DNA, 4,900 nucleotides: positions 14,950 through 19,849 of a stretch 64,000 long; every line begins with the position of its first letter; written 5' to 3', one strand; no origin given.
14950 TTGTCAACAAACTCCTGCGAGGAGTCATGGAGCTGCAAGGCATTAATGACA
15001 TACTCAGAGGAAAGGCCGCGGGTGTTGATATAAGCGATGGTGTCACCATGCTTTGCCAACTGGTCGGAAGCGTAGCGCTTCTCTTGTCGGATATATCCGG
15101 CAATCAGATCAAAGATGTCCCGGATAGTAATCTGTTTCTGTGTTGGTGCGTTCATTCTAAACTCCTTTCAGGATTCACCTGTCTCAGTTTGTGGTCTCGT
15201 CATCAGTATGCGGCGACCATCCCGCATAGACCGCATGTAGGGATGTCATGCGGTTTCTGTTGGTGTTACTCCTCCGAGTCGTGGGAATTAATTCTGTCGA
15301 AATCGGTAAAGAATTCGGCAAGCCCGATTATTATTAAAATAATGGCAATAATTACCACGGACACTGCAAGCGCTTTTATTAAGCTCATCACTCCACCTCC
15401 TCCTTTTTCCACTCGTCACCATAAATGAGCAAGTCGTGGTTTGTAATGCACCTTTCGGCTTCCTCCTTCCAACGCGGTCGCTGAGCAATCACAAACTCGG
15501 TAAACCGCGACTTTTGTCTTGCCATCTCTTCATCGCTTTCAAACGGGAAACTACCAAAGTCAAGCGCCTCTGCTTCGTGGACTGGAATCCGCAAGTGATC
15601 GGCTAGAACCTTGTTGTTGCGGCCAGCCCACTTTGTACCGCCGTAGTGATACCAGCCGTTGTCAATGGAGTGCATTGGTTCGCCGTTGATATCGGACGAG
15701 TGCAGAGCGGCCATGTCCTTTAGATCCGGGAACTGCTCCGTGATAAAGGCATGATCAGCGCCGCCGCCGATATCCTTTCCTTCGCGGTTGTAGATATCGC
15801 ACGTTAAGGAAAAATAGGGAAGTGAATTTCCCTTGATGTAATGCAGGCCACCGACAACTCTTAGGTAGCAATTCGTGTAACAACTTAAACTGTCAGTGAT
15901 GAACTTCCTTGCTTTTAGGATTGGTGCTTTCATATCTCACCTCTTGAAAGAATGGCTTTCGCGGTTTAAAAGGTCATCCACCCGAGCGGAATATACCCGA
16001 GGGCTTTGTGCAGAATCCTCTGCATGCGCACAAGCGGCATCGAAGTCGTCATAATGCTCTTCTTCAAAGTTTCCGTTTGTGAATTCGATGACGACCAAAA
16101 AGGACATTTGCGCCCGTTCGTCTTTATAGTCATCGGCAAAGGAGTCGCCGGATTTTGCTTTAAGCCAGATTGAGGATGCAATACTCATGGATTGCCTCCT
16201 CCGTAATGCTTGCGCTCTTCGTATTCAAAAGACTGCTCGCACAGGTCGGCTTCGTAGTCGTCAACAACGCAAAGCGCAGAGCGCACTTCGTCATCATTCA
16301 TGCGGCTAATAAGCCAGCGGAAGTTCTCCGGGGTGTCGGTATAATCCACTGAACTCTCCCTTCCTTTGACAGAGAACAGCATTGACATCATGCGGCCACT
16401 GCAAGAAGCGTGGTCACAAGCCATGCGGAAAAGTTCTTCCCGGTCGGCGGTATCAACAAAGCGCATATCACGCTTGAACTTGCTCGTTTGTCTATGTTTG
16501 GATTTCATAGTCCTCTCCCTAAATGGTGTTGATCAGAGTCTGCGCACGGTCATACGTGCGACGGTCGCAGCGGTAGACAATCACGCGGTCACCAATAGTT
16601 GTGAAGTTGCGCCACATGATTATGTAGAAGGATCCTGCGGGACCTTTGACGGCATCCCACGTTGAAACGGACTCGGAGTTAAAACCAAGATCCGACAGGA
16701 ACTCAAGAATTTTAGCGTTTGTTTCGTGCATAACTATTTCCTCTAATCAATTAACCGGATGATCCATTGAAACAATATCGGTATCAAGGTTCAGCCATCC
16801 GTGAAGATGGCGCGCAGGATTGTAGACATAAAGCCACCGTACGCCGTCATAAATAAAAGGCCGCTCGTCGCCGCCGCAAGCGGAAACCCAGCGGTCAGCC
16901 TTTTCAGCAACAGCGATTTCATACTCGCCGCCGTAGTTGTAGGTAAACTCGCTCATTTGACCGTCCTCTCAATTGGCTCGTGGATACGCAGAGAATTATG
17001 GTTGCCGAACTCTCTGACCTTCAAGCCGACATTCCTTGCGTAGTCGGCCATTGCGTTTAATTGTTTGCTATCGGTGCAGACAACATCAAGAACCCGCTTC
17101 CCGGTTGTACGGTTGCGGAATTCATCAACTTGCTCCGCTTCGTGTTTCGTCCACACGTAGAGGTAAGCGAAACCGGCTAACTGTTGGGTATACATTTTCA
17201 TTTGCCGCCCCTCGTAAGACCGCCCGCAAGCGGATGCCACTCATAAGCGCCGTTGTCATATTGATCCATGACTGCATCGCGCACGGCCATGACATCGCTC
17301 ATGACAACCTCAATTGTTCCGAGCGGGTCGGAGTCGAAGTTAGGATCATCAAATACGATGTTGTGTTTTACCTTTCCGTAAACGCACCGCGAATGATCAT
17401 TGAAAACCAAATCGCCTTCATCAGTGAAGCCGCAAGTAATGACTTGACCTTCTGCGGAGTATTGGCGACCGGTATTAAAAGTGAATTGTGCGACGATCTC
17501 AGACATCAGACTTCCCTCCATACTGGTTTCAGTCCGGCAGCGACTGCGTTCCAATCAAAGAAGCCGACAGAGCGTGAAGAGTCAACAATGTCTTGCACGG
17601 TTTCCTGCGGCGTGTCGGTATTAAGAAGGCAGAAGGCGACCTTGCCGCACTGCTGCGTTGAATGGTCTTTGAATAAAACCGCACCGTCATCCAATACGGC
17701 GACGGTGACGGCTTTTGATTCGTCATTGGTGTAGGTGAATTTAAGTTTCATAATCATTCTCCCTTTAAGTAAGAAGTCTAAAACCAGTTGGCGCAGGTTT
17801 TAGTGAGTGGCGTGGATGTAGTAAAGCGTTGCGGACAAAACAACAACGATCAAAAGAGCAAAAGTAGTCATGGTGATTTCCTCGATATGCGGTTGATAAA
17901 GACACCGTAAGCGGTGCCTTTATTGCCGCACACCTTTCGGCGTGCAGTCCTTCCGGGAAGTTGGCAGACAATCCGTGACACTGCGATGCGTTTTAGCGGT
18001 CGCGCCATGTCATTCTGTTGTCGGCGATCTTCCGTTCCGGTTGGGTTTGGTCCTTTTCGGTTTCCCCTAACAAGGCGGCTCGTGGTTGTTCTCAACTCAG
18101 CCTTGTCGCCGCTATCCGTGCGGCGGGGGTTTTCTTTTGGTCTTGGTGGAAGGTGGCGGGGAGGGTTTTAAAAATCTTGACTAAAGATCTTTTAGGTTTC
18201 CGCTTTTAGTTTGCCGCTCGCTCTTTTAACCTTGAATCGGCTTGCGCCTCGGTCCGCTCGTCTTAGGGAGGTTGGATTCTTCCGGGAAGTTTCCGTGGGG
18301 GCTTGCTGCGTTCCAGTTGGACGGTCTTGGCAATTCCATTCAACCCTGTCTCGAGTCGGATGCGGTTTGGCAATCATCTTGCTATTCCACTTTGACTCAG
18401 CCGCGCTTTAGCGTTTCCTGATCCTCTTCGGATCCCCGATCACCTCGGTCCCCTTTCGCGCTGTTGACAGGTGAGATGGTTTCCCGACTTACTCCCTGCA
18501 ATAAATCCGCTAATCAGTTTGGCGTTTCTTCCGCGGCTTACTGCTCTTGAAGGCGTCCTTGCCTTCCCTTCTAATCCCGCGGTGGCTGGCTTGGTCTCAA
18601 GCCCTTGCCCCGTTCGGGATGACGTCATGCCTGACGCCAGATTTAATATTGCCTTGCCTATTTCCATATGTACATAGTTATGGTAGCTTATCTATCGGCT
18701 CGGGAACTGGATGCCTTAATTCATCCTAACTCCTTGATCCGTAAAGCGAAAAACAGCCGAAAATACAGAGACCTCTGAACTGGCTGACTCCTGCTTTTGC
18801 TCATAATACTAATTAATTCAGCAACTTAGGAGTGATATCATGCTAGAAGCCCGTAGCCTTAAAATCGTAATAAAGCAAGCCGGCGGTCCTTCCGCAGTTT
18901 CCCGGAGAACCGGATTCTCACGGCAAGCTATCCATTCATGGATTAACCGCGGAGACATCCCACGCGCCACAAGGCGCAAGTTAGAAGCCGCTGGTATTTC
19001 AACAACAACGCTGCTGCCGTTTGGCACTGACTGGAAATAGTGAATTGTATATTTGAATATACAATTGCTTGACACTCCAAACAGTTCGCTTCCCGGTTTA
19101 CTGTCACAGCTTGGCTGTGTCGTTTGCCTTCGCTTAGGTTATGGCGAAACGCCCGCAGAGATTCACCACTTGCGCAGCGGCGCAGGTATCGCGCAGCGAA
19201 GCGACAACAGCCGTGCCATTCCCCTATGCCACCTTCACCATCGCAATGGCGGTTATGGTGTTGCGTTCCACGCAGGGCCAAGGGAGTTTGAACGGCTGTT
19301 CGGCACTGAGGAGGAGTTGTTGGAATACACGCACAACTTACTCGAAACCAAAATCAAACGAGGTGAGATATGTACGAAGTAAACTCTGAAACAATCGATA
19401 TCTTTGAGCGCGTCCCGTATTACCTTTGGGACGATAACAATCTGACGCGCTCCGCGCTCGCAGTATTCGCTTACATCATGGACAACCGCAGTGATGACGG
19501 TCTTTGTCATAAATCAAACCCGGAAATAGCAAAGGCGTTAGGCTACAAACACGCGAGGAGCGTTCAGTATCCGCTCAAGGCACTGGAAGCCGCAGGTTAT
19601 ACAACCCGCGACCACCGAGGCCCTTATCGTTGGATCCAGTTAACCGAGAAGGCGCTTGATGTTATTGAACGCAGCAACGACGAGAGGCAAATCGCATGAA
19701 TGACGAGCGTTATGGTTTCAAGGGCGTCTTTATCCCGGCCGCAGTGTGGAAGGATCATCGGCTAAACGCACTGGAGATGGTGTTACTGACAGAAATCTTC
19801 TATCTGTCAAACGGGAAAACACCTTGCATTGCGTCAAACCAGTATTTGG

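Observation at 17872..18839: About 0.97 kb with no credible gene, packed with hairpins, between the two divergent operons: candidate large structured RNA or giant leader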

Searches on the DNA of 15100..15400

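Call 72: search_rna_families(source=window, start=15100, end=15400, threshold=evalue, max_evalue=0.01, show_alignments=1)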
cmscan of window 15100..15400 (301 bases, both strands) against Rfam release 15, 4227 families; matches with E-value up to 0.01: 1.
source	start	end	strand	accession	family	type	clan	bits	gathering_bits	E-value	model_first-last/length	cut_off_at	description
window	15190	15258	-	RF02276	Hammerhead_II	Gene; ribozyme;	CL00010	42.1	37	1.5e-07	1-66/66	no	Hammerhead ribozyme (type II)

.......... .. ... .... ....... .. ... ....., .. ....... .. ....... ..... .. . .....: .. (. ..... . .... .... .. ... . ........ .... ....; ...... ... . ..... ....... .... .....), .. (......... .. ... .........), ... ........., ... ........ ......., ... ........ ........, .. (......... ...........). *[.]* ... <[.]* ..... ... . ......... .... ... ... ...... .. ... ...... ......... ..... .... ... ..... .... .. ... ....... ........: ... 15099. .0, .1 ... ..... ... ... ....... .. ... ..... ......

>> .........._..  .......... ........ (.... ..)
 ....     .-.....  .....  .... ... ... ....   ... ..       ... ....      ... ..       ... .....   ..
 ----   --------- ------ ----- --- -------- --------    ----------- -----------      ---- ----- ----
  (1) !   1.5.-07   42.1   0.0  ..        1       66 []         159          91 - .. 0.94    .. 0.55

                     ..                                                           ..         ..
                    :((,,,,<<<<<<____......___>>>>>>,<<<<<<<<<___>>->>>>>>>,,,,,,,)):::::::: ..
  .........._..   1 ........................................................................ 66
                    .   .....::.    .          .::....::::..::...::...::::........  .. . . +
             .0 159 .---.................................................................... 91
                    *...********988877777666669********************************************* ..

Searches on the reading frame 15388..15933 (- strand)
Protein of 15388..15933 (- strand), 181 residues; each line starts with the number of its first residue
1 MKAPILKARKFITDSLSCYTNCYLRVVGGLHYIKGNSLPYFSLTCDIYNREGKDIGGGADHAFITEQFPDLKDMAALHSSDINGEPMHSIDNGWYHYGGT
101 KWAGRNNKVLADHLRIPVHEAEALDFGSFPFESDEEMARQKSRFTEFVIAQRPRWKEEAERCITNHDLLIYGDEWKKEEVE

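Call 12: search_protein_families(library=phrogs, proteins=[window:15388-15933:-], max_evalue=0.01)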
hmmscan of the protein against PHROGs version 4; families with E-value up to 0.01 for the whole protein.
window:15388-15933:- (181 aa): 1 family
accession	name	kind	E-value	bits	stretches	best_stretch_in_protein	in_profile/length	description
phrog_17696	-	unknown function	1.5e-18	68.2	1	19-161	20-173/190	-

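Call 13: search_protein_families(library=pfam, proteins=[window:15388-15933:-], max_evalue=0.01)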
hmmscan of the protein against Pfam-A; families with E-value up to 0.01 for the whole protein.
window:15388-15933:- (181 aa): 0 families

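Call 77: find_related_loci(query=window:15388-15933:-, collection=viral_contigs, flank=7000)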
Query window:15388-15933:- (181 aa) in viral_contigs; peptide patterns used: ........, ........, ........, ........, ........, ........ (x = any residue, [..] = any of these).
3 stretches matched a pattern, but none encodes a relative of the query by tblastn (E <= 1e-3).
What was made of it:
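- Tried and rejected: A scan with the 181-aa early-left protein found none (call 77).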

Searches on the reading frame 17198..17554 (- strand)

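Call 12: search_protein_families(library=phrogs, proteins=[window:17198-17554:-], max_evalue=0.01)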
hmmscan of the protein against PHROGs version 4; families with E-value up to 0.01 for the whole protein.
window:17198-17554:- (118 aa): 1 family
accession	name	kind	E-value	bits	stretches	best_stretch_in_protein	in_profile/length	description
phrog_14412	-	unknown function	0.0015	19.4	1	14-108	6-98/166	-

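Call 13: search_protein_families(library=pfam, proteins=[window:17198-17554:-], max_evalue=0.01)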
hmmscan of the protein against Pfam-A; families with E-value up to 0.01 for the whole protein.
window:17198-17554:- (118 aa): 0 families

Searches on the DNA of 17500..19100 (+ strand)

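Call 5: search_rna_families(source=window, start=17500, end=19100, threshold=evalue, max_evalue=10, show_alignments=3)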
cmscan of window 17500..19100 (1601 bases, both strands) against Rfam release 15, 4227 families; matches with E-value up to 10: 5.
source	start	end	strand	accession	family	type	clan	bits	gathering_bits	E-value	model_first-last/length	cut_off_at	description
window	17886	17960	-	RF02621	BSnc120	Gene; sRNA;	-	19.7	114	0.29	1-88/88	no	Brucella sRNA 120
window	17526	17550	-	RF01323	CRISPR-DR10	Gene; CRISPR;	-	17.3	39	1.3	1-37/37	no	CRISPR RNA direct repeat element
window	17786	17817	-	RF02098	DGCR5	Gene; lncRNA;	-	17.2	50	3.8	1-49/49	no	DiGeorge syndrome critical region gene 5 conserved region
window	17924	17966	+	RF02939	COG2908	Cis-reg;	-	15.5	58.7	1.1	1-45/45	no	COG2908 RNA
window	17707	17778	+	RF02181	ST7-AS2_1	Gene; lncRNA;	-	14.8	80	5.4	1-72/72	no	ST7 antisense RNA 2 conserved region 1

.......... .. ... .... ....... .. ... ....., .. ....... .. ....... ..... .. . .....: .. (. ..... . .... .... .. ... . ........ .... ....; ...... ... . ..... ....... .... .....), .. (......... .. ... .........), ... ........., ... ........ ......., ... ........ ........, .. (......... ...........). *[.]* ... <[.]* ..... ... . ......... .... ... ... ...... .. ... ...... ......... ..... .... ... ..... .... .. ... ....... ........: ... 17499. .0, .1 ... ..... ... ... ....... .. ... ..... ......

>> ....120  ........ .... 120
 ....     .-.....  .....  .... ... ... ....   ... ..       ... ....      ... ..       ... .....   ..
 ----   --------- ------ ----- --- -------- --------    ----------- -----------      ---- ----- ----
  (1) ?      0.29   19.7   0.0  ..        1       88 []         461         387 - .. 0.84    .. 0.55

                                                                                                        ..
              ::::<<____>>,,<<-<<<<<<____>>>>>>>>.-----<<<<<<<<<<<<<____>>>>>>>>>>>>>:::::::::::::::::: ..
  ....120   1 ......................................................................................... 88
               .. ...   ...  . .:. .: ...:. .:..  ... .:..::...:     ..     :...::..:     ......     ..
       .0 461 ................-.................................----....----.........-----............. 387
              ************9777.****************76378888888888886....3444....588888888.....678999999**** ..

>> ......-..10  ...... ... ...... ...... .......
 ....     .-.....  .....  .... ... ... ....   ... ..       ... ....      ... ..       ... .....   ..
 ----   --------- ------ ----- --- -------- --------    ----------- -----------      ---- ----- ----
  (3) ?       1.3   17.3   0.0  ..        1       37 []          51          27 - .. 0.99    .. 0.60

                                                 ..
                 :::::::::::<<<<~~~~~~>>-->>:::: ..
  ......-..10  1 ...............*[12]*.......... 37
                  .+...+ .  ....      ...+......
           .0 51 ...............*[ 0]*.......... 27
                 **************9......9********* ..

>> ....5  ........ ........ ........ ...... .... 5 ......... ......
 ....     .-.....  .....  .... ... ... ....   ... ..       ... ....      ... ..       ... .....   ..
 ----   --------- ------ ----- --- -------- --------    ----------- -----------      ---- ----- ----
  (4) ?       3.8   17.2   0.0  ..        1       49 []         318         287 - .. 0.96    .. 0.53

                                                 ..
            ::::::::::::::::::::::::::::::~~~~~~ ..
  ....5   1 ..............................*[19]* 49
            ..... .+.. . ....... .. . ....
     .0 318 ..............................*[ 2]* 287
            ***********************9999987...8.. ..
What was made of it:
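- On GOLLD / ROOL / OLE / HEARO and all other Rfam 15 families: The permissive scan of 17500-19100 gives nothing better than E = 0.29, far below threshold (call 5).
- On Intrinsic-terminator attenuator / riboswitch leader: No riboswitch or leader family match (call 5).
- Closest known: Terminator-ended regulatory leaders. Different: No known aptamer was detected (call 5).
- No known aptamer or antitermination motif was detected (call 5).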

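Call 7: search_dna_similar(query=window:17700-19050:+, collection=phages, mode=distant, max_rows=40)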
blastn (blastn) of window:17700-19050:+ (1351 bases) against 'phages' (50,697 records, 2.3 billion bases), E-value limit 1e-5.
No match.
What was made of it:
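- Closest known: ICP1 ~800-nt abundant non-coding transcript in a ~1-kb ORF-less gap. Different: There is no sequence similarity to any record in the phage collection (call 7).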

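Call 8: search_dna_similar(query=window:17700-19050:+, collection=ecoli_genomes, mode=near, max_rows=20)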
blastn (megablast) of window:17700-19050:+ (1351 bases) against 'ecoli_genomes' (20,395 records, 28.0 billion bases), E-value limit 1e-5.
No match.

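Call 66: search_dna_similar(query=window:17880-18700:+, collection=plasmids, mode=distant, max_evalue=0.01, max_rows=10)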
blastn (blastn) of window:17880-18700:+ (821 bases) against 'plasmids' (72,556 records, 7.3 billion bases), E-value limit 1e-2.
No match.
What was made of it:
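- Tried and rejected: Similar DNA. blastn or megablast against phage, plasmid and E. coli collections gave no match (calls 7, 8, 66).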

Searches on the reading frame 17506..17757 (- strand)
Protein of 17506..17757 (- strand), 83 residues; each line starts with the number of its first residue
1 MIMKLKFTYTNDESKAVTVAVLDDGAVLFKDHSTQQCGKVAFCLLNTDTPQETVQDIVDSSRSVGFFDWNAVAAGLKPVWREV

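Call 12: search_protein_families(library=phrogs, proteins=[window:17506-17757:-], max_evalue=0.01)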
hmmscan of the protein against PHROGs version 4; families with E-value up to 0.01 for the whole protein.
window:17506-17757:- (83 aa): 0 families

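Call 13: search_protein_families(library=pfam, proteins=[window:17506-17757:-], max_evalue=0.01)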
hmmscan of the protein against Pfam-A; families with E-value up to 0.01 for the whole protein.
window:17506-17757:- (83 aa): 0 families

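Call 19: find_encoding_contigs(protein=window:17506-17757:-, flank=5000, max_places=10)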
Protein window:17506-17757:- (83 aa): no gene with exactly this product is on record in the collection.

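Call 36: find_homologous_proteins(query=window:17506-17751:-, max_evalue=0.01)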
Query window:17506-17751:- (81 aa): 1 proteins with E <= 0.01 among 2 candidates.
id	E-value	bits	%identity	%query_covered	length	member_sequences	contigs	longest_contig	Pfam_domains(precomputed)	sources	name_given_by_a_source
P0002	1.4e-47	176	100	100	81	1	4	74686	-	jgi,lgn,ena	-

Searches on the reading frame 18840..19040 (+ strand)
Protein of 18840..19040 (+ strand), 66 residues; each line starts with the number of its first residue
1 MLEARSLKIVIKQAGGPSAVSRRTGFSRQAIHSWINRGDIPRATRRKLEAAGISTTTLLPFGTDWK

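Call 12: search_protein_families(library=phrogs, proteins=[window:18840-19040:+], max_evalue=0.01)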
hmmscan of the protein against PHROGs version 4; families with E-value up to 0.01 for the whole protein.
window:18840-19040:+ (66 aa): 5 families
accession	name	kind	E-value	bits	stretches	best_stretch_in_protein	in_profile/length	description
phrog_8008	-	DNA, RNA and nucleotide metabolism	7.2e-05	23.4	1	8-52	8-49/66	DNA binding protein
phrog_35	-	transcription regulation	0.00016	22.8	1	7-55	78-122/181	transcriptional repressor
phrog_409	-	transcription regulation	0.00037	22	1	10-50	20-59/127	transcriptional regulator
phrog_2856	-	transcription regulation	0.0012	19.4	1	3-42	49-87/165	transcriptional regulator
phrog_575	-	integration and excision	0.0042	18.2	1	21-47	20-46/71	Cox-like excisionase and repressor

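Call 13: search_protein_families(library=pfam, proteins=[window:18840-19040:+], max_evalue=0.01)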
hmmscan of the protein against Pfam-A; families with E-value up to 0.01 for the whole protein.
window:18840-19040:+ (66 aa): 3 families
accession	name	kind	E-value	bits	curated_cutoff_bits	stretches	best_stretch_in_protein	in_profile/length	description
PF15943.11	YdaS_toxin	-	1.7e-06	28.2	30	1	7-49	1-44/65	Bacterial toxin YdaS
PF12728.13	HTH_17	-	0.0033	18.1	27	1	20-45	7-31/51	Helix-turn-helix domain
PF00376.29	MerR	-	0.0038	17.4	28.2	0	18-46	3-31/38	MerR family regulatory protein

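Call 18: find_encoding_contigs(protein=window:18840-19040:+, flank=5000, max_places=10)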
Protein window:18840-19040:+ (66 aa): 6 contigs read that carry it; 1 place shown.
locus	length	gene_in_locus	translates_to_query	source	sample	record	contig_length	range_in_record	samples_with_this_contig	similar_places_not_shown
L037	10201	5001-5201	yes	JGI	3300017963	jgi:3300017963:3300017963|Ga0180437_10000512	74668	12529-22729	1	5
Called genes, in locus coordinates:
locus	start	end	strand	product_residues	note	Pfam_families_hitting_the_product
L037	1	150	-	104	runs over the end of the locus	-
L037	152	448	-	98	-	-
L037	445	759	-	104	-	-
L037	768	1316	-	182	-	-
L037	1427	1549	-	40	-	-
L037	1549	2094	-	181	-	-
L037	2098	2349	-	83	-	-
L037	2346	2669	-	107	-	-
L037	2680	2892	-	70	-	-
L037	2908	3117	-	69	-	-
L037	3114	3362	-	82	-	-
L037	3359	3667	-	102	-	-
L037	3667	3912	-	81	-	-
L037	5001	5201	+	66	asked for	-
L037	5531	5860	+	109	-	PF13730:HTH_36 (weak)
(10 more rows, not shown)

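Call 21: find_homologous_proteins(query=window:18840-19040:+)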
Query window:18840-19040:+ (66 aa): 1 proteins with E <= 0.001 among 1 candidates.
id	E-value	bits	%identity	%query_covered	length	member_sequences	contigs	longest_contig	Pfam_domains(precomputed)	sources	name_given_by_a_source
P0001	1.0e-35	137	100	100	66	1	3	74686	-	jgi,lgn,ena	-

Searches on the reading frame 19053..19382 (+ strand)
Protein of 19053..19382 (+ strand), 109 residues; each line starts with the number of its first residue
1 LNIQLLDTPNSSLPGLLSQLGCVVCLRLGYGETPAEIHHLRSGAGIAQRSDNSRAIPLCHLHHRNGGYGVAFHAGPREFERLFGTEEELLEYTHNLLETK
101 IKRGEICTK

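Call 12: search_protein_families(library=phrogs, proteins=[window:19053-19382:+], max_evalue=0.01)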
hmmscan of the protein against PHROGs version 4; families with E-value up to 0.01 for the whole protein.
window:19053-19382:+ (109 aa): 2 families
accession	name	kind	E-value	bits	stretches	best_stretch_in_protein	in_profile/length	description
phrog_1588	-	unknown function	4.7e-30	105.1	1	18-102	35-118/132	-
phrog_7566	-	unknown function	0.00091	20.4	1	21-78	14-68/96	-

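Call 13: search_protein_families(library=pfam, proteins=[window:19053-19382:+], max_evalue=0.01)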
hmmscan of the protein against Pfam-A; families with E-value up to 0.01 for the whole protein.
window:19053-19382:+ (109 aa): 2 families
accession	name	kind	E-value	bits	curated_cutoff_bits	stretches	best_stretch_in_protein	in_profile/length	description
PF16786.11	RecA_dep_nuc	-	6.1e-11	42.8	26.9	1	16-97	11-102/103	Recombination enhancement, RecA-dependent nuclease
PF06147.18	DUF968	-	0.004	17.7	27.8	1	22-91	101-161/171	Protein of unknown function (DUF968)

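Call 16: find_related_loci(query=window:19053-19382:+, collection=viral_contigs, flank=6000)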
Query window:19053-19382:+ (109 aa) in viral_contigs; peptide patterns used: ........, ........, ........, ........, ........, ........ (x = any residue, [..] = any of these).
72 stretches matched a pattern; 36 encode a relative of the query (tblastn E <= 1e-3); 36 distinct loci.
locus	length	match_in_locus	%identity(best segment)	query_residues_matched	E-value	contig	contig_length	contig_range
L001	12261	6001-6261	61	17-103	4e-33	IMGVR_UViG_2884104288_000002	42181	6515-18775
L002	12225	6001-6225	64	17-91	1e-30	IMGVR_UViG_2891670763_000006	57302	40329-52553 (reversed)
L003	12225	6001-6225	63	17-91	5e-30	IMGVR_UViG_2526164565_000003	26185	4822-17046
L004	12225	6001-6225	61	17-91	6e-30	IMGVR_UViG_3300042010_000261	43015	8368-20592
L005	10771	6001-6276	48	4-93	3e-24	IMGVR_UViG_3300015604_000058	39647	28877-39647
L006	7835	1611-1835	55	17-93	8e-22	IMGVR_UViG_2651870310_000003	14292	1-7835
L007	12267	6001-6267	51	16-106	4e-21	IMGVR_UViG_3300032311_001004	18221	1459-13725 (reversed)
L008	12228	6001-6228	49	15-93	6e-20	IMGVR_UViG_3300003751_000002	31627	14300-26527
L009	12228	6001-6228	49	15-93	6e-20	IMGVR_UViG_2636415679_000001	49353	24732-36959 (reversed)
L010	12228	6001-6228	49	15-93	6e-20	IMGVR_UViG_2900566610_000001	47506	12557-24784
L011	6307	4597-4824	49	15-93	6e-20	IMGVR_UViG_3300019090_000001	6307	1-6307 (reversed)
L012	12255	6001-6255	43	6-93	1e-19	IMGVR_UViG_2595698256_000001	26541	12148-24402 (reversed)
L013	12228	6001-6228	47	15-93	1e-19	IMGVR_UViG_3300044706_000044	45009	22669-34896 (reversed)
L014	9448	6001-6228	47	15-93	1e-19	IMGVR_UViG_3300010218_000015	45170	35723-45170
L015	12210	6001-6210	57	16-87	2e-19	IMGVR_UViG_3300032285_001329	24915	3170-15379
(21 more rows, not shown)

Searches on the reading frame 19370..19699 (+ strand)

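Call 12: search_protein_families(library=phrogs, proteins=[window:19370-19699:+], max_evalue=0.01)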
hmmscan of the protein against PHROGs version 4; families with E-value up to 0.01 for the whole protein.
window:19370-19699:+ (109 aa): 9 families
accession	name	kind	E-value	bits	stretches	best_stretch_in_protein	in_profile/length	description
phrog_428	-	DNA, RNA and nucleotide metabolism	1e-07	32.5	1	15-104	93-188/455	replication initiation protein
phrog_270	-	DNA, RNA and nucleotide metabolism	9.2e-07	29.5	1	14-84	28-103/383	replication initiation protein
phrog_391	-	DNA, RNA and nucleotide metabolism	8.6e-05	23.3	1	20-83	10-72/298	replication initiation O-like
phrog_3502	-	unknown function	0.00012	23.1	1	23-100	47-120/131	-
phrog_345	-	DNA, RNA and nucleotide metabolism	0.00027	21.7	1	29-95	47-115/297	replication initiation O-like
phrog_8102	-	DNA, RNA and nucleotide metabolism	0.0038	17.4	1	14-84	21-94/337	replication initiation protein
phrog_24920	-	unknown function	0.0041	18.1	1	25-98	4-75/125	-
phrog_678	-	DNA, RNA and nucleotide metabolism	0.0051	17.4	1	31-84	77-121/346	replication initiation O-like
phrog_11896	-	DNA, RNA and nucleotide metabolism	0.0086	17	0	27-83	20-75/225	primosomal protein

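Call 13: search_protein_families(library=pfam, proteins=[window:19370-19699:+], max_evalue=0.01)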
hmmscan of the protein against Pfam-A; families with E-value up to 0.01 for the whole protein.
window:19370-19699:+ (109 aa): 4 families
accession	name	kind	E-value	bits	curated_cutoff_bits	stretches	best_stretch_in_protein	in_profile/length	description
PF13730.12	HTH_36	-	1.9e-05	24.8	25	1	24-77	2-54/55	Helix-turn-helix domain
PF01726.22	LexA_DNA_bind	-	0.0002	21.5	23.7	1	23-82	2-60/65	LexA DNA binding domain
PF08461.16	HTH_12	-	0.0019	18.5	21.4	1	52-97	22-64/66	Ribonuclease R winged-helix domain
PF22665.2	DUF6293_C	-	0.004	18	27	1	59-99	58-98/101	DUF6293 C-terminal winged helix domain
